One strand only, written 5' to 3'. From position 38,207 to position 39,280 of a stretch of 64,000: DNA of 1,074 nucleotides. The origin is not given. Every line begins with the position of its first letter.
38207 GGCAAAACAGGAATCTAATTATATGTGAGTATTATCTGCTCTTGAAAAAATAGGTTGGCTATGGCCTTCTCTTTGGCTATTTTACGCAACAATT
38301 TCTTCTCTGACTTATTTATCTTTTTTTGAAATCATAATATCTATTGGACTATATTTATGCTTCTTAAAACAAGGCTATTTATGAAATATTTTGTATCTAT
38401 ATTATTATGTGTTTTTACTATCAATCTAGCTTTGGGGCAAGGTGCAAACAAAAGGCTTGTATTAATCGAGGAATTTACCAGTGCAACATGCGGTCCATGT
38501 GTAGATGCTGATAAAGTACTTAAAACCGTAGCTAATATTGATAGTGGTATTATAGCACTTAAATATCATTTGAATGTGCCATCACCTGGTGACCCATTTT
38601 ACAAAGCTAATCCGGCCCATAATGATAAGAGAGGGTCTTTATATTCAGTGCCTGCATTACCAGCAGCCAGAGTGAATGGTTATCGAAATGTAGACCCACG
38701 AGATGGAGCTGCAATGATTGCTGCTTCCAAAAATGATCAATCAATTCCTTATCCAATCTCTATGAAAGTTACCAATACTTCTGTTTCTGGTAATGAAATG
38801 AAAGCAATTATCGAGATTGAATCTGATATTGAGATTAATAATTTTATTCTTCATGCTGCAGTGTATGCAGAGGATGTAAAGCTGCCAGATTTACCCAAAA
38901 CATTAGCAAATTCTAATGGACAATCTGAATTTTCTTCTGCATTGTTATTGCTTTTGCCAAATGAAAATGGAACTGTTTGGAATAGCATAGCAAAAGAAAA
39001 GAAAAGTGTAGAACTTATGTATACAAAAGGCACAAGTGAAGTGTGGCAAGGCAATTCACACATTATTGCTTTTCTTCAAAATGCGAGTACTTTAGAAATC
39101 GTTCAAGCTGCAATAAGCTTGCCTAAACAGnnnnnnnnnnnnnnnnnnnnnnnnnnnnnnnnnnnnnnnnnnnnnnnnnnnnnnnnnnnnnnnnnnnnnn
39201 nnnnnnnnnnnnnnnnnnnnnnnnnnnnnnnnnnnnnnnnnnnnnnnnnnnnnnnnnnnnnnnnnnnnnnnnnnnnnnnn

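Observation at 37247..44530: T9SS cargo island: orphan ABC ATPase, thioredoxin-motif secreted protein, PNGase F homolog, then leucyl aminopeptidase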

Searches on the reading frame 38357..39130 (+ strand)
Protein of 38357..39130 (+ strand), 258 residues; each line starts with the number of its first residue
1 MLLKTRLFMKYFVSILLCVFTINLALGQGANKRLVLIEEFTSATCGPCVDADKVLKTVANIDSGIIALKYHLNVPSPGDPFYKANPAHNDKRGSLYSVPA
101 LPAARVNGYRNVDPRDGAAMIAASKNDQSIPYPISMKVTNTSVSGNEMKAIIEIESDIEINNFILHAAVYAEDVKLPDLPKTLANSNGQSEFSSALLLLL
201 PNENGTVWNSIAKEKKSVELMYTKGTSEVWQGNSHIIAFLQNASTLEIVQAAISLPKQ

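Call 34: search_protein_families(library=pfam, proteins=[window:38357-39130:+], max_evalue=1)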
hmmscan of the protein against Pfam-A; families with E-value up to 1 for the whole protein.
window:38357-39130:+ (258 aa): 2 families
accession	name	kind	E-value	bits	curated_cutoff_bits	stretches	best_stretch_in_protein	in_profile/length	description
PF06764.17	DUF1223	-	0.00012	22.7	30.7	1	36-72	1-37/202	Protein of unknown function (DUF1223)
PF11551.14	Omp28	-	0.022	15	34.9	1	95-252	7-162/171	Outer membrane protein Omp28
